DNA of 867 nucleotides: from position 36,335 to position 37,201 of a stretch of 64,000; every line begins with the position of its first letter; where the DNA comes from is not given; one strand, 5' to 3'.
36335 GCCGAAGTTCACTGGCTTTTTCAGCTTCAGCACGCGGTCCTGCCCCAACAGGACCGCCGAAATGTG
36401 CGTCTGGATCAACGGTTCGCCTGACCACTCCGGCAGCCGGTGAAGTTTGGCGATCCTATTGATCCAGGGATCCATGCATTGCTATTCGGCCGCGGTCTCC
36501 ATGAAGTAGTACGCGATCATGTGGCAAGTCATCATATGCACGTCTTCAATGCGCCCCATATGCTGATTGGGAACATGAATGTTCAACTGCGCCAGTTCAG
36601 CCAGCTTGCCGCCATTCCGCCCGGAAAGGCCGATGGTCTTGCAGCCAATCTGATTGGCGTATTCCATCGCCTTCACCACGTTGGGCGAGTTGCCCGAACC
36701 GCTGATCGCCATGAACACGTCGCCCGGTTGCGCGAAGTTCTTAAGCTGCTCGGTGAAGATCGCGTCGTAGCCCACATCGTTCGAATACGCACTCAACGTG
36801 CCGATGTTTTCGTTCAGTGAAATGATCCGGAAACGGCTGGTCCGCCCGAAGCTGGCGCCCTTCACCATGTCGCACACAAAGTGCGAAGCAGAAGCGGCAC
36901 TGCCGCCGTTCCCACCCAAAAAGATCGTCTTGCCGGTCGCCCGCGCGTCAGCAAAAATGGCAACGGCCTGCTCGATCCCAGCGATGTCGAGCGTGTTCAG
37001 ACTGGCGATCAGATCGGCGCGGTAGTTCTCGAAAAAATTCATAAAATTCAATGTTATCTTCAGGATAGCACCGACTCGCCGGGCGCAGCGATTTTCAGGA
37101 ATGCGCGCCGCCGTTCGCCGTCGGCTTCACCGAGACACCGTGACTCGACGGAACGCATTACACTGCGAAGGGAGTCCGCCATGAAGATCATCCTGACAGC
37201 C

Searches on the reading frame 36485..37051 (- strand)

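Call 41: search_protein_families(library=pfam, proteins=[window:36485-37051:-], max_evalue=0.001)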
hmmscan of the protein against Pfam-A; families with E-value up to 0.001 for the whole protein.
window:36485-37051:- (189 aa): 2 families
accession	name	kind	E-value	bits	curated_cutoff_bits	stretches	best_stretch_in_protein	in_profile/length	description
PF13580.11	SIS_2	-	1.3e-22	80.8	27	1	10-144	5-138/138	SIS domain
PF01380.27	SIS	-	2.2e-08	34.4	25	1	87-161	31-105/131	SIS domain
